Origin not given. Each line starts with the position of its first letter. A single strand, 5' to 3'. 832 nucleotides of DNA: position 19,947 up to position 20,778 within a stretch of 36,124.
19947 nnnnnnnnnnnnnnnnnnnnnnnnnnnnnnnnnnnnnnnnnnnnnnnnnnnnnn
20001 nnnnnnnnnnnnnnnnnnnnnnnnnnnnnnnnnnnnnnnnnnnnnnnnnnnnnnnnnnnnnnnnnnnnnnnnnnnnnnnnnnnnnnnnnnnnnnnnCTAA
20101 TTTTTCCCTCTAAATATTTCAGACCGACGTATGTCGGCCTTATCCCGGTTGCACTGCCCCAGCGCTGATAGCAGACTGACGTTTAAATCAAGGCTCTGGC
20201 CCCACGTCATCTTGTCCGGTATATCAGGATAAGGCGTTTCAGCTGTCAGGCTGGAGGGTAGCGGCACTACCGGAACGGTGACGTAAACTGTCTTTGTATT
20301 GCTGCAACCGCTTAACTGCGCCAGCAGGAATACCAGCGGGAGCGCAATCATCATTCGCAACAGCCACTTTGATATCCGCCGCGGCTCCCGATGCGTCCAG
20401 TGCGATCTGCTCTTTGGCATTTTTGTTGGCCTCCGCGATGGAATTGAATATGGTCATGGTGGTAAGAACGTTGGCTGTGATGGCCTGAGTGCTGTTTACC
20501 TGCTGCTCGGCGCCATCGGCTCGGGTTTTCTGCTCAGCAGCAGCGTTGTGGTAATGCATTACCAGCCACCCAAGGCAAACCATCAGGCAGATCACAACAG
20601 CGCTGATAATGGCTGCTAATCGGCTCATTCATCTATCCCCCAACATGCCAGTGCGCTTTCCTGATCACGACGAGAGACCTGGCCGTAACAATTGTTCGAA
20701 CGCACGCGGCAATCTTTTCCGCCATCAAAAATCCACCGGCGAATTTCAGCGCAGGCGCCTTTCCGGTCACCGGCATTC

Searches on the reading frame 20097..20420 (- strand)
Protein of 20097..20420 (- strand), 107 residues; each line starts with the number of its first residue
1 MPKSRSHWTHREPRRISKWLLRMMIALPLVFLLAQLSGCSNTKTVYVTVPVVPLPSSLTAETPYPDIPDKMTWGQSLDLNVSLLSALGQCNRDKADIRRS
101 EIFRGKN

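Call 45: search_protein_families(library=pfam, proteins=[window:20097-20420:-], max_evalue=0.01)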
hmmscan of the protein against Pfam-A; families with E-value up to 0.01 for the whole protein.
window:20097-20420:- (107 aa): 1 family
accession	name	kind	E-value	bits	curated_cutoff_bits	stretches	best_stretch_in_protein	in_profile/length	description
PF23793.1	LysC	-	1.4e-17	63.8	27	1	36-99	3-64/69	Rz1-like lysis system protein LysC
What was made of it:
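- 20097..20420 (-): Upstream neighbour: the Rz1/LysC o-spanin reading frame, embedded in Rz. Its C-terminal tail differs between cassette variants. Pfam LysC, E 1.4e-17 (call 45).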

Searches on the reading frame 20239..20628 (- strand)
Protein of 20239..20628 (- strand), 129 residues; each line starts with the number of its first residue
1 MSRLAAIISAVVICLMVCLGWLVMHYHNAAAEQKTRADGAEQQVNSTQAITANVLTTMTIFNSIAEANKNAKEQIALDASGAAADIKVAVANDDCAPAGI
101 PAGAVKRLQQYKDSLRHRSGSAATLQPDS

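Call 45: search_protein_families(library=pfam, proteins=[window:20239-20628:-], max_evalue=0.01)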
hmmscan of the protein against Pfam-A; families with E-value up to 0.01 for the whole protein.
window:20239-20628:- (129 aa): 2 families
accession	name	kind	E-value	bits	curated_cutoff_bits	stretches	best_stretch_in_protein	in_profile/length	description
PF10828.13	DUF2570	-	4e-05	24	26.6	1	7-108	6-106/108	Protein of unknown function (DUF2570)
PF06667.17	PspB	-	0.00078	19.9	25.6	1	7-46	6-45/73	Phage shock protein B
